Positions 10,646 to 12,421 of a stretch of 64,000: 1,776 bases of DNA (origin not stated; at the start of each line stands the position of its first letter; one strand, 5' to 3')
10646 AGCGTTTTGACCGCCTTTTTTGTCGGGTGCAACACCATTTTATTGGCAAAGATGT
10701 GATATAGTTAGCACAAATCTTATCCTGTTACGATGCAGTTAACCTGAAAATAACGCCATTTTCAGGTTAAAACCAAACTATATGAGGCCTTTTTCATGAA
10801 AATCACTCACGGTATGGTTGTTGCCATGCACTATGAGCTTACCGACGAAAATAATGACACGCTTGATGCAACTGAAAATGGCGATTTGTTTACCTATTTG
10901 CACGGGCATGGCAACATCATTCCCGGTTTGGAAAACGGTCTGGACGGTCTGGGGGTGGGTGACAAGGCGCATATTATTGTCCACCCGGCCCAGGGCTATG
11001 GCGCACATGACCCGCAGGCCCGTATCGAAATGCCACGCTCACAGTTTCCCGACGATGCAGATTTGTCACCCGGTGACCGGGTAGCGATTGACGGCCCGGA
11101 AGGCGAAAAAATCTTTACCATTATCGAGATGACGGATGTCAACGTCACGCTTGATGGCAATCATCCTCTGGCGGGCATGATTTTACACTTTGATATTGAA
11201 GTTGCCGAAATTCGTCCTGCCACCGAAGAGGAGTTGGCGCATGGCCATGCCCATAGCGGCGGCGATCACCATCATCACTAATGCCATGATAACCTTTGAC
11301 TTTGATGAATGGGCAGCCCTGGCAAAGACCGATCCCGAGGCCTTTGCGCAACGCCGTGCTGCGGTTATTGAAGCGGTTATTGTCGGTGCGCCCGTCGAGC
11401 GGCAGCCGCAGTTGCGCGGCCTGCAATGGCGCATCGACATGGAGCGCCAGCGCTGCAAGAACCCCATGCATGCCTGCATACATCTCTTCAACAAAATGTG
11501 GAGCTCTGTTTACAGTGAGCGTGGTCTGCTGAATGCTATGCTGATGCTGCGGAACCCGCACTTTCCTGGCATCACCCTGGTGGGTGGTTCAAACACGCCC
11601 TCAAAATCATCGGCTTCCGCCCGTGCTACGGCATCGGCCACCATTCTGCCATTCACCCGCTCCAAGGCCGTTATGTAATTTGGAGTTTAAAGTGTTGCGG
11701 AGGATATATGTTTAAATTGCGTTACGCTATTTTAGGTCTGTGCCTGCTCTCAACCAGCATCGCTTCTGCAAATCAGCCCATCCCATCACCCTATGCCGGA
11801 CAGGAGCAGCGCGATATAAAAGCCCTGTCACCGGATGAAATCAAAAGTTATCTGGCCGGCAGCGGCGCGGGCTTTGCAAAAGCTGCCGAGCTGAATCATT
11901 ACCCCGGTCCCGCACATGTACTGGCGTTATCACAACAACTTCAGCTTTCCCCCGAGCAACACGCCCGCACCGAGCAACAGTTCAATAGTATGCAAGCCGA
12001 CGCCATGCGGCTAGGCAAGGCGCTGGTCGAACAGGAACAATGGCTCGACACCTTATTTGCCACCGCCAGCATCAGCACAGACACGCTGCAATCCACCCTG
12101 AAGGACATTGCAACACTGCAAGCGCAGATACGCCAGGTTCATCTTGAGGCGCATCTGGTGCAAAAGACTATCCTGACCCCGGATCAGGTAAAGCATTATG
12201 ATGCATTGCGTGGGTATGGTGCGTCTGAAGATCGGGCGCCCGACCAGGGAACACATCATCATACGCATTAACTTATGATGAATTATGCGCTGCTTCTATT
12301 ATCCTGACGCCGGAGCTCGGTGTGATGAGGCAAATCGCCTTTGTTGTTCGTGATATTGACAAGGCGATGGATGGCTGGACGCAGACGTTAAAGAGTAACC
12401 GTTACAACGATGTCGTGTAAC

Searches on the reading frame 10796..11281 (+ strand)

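Call 43: search_protein_families(library=pfam, proteins=[window:10796-11281:+], max_evalue=0.0001)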
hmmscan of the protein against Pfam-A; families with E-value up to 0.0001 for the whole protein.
window:10796-11281:+ (161 aa): 1 family
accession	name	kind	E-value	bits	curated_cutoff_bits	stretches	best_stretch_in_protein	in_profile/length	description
PF00254.34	FKBP_C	-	8e-12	45.8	21.1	1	3-76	5-80/94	FKBP-type peptidyl-prolyl cis-trans isomerase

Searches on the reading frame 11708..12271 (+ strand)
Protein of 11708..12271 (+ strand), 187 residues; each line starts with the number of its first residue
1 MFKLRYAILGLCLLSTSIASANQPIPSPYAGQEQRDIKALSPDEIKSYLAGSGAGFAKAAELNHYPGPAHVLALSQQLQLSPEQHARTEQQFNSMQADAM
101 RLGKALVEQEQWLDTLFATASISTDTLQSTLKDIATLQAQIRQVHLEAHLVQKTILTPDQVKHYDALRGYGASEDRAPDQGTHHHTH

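Call 43: search_protein_families(library=pfam, proteins=[window:11708-12271:+], max_evalue=0.0001)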
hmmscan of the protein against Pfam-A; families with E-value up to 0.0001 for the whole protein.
window:11708-12271:+ (187 aa): 1 family
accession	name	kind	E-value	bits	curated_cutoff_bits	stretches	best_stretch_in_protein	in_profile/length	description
PF13801.11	Metal_resist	-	3e-06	27.9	29.2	1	63-160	22-122/125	Heavy-metal resistance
